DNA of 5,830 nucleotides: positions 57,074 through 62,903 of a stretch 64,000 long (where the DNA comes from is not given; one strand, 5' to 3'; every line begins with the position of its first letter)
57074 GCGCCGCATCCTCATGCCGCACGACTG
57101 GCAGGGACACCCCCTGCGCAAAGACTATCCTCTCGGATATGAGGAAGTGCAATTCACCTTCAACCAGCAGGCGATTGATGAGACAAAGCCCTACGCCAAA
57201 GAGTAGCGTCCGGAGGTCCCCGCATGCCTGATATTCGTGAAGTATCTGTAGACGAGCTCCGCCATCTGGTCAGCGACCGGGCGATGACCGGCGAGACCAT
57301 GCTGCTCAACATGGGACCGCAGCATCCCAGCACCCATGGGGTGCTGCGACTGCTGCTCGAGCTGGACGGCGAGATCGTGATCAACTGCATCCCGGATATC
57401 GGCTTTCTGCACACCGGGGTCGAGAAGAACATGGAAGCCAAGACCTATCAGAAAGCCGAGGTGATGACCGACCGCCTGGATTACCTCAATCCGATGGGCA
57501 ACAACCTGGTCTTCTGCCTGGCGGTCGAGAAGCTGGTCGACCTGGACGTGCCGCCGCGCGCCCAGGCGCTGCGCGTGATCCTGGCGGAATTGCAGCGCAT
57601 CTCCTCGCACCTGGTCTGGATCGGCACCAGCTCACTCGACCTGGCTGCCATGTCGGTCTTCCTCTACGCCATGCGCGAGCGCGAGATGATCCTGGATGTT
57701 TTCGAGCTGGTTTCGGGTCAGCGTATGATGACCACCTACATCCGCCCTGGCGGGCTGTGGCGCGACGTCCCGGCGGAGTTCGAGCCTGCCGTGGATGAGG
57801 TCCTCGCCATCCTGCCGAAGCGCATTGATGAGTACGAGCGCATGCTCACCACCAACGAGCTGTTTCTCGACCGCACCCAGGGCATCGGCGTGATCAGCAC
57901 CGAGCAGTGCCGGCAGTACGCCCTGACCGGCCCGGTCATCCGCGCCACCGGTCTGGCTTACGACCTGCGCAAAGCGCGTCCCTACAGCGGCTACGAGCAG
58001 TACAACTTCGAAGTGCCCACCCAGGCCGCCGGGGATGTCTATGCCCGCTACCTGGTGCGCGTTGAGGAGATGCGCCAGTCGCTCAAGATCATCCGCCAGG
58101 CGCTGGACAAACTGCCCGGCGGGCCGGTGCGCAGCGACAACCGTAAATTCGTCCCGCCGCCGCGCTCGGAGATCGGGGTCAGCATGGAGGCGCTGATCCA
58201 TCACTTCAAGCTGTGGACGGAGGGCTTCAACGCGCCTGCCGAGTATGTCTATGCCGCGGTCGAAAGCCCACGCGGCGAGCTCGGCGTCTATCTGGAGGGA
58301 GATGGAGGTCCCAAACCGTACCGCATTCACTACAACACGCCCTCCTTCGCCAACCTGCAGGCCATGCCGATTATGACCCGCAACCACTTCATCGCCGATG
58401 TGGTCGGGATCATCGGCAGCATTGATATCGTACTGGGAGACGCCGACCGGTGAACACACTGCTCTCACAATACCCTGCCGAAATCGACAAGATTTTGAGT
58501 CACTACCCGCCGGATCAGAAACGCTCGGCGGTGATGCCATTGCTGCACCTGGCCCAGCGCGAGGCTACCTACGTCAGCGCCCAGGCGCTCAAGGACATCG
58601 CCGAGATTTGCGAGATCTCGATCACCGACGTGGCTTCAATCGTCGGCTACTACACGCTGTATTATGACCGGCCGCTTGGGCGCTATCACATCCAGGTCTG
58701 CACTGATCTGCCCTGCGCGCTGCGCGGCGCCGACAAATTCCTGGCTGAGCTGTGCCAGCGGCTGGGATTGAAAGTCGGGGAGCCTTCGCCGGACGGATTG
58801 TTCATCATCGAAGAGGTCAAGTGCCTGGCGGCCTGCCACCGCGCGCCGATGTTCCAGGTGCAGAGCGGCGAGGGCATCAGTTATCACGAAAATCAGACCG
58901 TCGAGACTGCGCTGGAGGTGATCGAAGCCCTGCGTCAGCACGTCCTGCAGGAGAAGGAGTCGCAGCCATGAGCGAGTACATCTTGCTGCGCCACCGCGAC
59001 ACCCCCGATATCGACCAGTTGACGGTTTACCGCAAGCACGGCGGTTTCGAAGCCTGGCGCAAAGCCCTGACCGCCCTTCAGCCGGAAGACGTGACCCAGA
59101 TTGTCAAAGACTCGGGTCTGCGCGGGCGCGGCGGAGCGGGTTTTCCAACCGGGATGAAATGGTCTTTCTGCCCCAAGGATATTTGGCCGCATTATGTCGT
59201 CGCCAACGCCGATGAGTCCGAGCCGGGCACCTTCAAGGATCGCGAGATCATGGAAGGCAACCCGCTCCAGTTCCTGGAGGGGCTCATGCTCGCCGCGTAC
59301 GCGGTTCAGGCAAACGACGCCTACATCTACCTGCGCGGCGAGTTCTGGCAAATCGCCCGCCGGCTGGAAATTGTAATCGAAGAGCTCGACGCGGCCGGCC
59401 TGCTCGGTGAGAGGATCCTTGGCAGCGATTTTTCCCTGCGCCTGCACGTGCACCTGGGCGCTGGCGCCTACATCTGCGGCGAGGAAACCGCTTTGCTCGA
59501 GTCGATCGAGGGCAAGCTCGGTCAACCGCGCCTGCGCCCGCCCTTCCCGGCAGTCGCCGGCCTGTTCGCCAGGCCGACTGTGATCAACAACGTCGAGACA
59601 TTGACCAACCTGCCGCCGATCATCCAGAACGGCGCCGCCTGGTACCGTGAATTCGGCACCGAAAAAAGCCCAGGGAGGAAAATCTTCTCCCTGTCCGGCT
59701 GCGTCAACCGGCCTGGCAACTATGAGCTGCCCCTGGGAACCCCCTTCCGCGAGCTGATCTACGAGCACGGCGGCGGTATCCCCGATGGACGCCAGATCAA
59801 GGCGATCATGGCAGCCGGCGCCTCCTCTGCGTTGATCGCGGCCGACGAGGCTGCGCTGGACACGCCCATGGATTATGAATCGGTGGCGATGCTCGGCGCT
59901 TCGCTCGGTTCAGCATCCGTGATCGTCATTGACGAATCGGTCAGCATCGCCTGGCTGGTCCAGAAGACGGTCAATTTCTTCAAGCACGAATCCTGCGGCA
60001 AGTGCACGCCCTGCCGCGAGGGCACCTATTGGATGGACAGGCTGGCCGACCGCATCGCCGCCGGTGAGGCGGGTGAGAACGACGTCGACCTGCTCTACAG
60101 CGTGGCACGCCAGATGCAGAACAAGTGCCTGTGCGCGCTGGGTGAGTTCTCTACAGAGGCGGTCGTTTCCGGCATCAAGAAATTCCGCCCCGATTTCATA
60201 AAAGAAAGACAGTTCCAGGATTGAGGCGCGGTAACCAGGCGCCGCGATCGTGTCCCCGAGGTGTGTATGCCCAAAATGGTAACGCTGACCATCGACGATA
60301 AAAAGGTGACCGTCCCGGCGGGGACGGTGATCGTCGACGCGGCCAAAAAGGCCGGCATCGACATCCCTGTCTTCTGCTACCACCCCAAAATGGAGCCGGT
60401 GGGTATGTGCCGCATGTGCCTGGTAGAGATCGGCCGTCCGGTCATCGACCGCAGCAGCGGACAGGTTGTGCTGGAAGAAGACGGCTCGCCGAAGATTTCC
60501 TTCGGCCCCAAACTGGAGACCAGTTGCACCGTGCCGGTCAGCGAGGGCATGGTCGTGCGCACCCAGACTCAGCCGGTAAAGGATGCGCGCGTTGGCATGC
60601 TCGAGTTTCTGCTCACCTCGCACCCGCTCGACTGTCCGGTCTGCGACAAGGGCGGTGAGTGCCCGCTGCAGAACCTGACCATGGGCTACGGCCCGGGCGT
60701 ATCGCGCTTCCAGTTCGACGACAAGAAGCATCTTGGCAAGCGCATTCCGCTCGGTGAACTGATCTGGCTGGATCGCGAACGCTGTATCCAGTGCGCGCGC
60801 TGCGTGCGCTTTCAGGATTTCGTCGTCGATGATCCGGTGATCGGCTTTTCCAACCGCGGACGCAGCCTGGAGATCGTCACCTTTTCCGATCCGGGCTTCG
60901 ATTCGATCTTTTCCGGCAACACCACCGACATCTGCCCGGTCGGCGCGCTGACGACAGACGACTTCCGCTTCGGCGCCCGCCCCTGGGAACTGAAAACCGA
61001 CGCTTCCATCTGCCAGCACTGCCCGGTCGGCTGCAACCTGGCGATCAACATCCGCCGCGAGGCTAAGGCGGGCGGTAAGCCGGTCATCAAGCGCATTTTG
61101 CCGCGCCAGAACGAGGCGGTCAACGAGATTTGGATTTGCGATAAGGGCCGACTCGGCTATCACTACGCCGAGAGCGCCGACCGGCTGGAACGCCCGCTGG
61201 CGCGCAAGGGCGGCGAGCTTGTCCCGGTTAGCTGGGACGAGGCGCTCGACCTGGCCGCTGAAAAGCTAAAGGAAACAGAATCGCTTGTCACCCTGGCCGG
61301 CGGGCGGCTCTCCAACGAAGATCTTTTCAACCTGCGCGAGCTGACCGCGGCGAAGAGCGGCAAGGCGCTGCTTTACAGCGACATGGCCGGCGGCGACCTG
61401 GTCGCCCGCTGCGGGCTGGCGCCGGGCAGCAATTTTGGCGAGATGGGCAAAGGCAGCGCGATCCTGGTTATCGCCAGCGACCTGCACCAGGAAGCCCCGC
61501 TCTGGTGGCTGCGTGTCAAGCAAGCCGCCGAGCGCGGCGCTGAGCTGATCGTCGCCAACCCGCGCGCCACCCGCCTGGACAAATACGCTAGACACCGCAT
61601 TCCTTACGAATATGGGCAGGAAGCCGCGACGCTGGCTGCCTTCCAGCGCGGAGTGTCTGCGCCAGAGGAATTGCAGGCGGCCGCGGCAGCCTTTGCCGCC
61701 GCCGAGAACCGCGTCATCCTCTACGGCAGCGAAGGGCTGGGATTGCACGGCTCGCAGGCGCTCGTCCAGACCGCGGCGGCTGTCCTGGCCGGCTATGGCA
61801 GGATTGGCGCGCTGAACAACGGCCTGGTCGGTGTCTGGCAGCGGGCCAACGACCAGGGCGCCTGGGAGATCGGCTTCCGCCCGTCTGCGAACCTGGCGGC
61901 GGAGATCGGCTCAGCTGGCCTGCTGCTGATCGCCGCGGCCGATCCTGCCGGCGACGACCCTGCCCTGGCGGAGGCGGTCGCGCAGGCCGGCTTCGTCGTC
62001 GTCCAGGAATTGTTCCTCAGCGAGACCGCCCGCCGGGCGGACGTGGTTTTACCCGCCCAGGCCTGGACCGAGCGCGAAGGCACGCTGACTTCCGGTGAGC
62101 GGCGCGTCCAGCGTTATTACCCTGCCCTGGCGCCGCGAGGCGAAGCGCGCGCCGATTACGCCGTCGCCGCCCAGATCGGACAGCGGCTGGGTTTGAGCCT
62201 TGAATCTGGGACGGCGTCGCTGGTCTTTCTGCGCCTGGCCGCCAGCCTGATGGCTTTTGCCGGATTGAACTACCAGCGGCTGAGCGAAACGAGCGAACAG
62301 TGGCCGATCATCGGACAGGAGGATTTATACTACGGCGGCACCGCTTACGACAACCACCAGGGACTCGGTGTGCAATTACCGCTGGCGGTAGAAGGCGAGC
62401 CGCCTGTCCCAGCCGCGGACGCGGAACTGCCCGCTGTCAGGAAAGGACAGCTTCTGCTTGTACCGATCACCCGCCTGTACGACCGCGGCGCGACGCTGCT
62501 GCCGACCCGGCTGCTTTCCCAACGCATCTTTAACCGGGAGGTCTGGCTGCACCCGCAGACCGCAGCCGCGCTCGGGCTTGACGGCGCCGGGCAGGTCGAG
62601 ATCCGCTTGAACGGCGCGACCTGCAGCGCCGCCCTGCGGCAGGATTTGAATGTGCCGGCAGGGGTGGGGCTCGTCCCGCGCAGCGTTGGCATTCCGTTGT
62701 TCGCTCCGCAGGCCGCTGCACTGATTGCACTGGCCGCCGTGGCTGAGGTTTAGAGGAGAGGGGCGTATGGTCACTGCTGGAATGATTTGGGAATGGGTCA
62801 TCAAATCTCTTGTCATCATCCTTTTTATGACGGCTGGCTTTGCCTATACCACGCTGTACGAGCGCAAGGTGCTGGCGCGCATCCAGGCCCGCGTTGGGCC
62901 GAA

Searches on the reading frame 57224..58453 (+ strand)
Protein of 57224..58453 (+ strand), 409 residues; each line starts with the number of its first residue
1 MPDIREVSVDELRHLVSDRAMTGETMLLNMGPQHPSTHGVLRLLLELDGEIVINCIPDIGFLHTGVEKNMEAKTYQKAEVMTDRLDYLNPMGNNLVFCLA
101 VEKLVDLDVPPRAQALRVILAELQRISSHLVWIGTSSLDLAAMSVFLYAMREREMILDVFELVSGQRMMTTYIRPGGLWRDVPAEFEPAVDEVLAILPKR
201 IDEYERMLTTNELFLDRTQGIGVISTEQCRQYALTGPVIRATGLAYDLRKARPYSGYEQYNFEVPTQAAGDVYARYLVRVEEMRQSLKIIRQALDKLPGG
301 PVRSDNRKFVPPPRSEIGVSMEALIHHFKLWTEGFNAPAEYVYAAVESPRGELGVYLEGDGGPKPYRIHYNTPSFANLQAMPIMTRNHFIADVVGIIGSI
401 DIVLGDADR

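Call 26: search_protein_families(library=ncbifam, proteins=[window:57224-58453:+], max_evalue=0.000001)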
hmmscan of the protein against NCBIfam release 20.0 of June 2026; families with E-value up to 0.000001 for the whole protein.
window:57224-58453:+ (409 aa): 7 families
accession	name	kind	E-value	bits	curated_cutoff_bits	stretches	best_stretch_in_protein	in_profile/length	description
TIGR01962.1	NuoD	equivalog_domain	1.7e-163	544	459.35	1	25-409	2-386/386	NADH dehydrogenase (quinone) subunit D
NF004739.1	PRK06075.1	equivalog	1.3e-160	534.4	360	1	27-409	2-384/384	NADH-quinone oxidoreductase subunit D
NF009808.0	PRK13292.1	equivalog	3.5e-133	445.2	1156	1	21-409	403-791/791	NADH-quinone oxidoreductase subunit B/C/D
NF008974.0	PRK12322.1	equivalog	1.3e-131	438.9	522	2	22-323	3-305/366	NADH-quinone oxidoreductase subunit D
NF008728.0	PRK11742.1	equivalog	8.8e-125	417.3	840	1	23-409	212-598/598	NADH-quinone oxidoreductase subunit C/D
NF005649.0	PRK07415.1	equivalog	8.4e-110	367.5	583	1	23-409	8-394/394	NAD(P)H-quinone oxidoreductase subunit H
NF040602.1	F420_dehyd_FpoD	exception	1.1e-103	347.2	600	1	23-409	5-372/372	F420H2 dehydrogenase subunit FpoD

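Call 49: find_encoding_contigs(protein=window:57224-58453:+, flank=1000, max_places=3)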
Protein window:57224-58453:+ (409 aa): 1 contig read that carries it; 1 place shown.
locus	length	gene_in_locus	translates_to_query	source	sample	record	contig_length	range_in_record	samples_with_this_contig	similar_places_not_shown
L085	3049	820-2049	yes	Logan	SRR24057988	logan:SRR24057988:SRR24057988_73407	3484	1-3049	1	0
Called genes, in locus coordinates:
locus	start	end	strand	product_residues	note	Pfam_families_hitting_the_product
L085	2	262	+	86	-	?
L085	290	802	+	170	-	PF00329:Complex1_30kDa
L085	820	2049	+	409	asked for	PF00346:Complex1_49kDa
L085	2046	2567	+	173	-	PF01257:2Fe-2S_thioredx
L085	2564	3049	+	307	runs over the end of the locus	?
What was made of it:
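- Tried and rejected: An exact look-up of NuoD returned only a 3.5-kb Logan contig from SRR24057988 (call 49).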

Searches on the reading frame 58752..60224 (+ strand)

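Call 25: search_protein_families(library=ncbifam, proteins=[window:58752-60224:+], max_evalue=0.000001)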
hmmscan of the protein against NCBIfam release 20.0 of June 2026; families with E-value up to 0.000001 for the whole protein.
window:58752-60224:+ (490 aa): 6 families
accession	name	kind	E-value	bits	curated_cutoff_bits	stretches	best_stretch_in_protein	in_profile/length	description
TIGR01959.1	nuoF_fam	equivalog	2.9e-165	549.7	558.65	1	83-483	7-407/410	NADH-quinone oxidoreductase subunit NuoF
NF010120.0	PRK13596.1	equivalog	1.5e-135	452.1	389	1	93-486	23-416/433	NADH-quinone oxidoreductase subunit NuoF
NF008436.0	PRK11278.1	equivalog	1.2e-118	396.8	749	1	79-483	16-423/448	NADH-quinone oxidoreductase subunit NuoF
TIGR01945.1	rnfC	subfamily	1.5e-13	50.1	245.95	1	104-193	114-202/435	RnfABCDGE type electron transport complex subunit C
TIGR04481.1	PR_assoc_PrdC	equivalog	2.6e-12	46.3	490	1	111-293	73-228/425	proline reductase-associated electron transfer protein PrdC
NF003454.1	PRK05035.1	equivalog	6.6e-10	38.1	345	1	105-193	117-203/556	electron transport complex subunit RsxC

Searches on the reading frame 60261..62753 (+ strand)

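Call 25: search_protein_families(library=ncbifam, proteins=[window:60261-62753:+], max_evalue=0.000001)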
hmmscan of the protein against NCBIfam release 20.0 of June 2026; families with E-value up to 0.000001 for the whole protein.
window:60261-62753:+ (830 aa): 21 families
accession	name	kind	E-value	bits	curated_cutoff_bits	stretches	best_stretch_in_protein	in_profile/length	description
TIGR01973.1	NuoG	equivalog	4.7e-156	521.1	470.05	1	9-635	1-602/606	NADH-quinone oxidoreductase subunit NuoG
NF005895.0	PRK07860.1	equivalog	6.2e-132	441.3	802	2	4-542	15-520/811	NADH-quinone oxidoreductase subunit G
TIGR01591.1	Fdh-alpha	equivalog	1.9e-57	194.8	666.25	2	250-462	2-220/672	formate dehydrogenase subunit alpha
NF006305.0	PRK08493.1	equivalog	3.6e-46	157.6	591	3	87-184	58-152/819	NADH-quinone oxidoreductase subunit G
NF040763.1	FeFe_hydrog_A6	exception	2.8e-41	141.5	765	1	7-233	1-208/571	NADH-dependent [FeFe] hydrogenase, group A6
NF005745.0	PRK07569.1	equivalog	8.4e-32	110.4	333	2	83-232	58-209/238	bidirectional hydrogenase complex protein HoxU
NF047855.1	AssmNtatRedNasC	equivalog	6.8e-31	107.3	1100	2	560-782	418-649/708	assimilatory nitrate reductase catalytic subunit NasC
NF041323.1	Nitr_red_NasA_Halo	equivalog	4.5e-24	85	1000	1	571-698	398-531/673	assimilatory nitrate reductase NasA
NF040762.1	Hydr_FeFe_Clost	exception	9.2e-23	80.7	900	1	8-231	2-205/572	ferredoxin hydrogenase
NF009454.0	PRK12814.1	equivalog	2.9e-20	72.2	916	1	5-57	2-54/657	putative NADPH-dependent glutamate synthase small subunit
NF010055.0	PRK13532.1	equivalog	2.4e-14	52.5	904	1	573-642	501-570/830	nitrate reductase catalytic subunit NapA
NF012032.0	PRK15488.1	equivalog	4.4e-14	51.4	694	0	568-646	449-530/759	thiosulfate reductase PhsA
NF041783.2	mnquin_red_QrcB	equivalog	9.2e-14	50.5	440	0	245-341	51-141/695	menaquinone reductase molybdopterin-binding-like subunit QrcB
TIGR01706.1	NAPA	equivalog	2.3e-13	49.4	930.55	1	565-642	493-570/830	periplasmic nitrate reductase subunit alpha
TIGR00509.1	bisC_fam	subfamily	8.9e-13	47.3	1017.55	1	565-645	429-512/772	molybdopterin guanine dinucleotide-containing S/N-oxide reductase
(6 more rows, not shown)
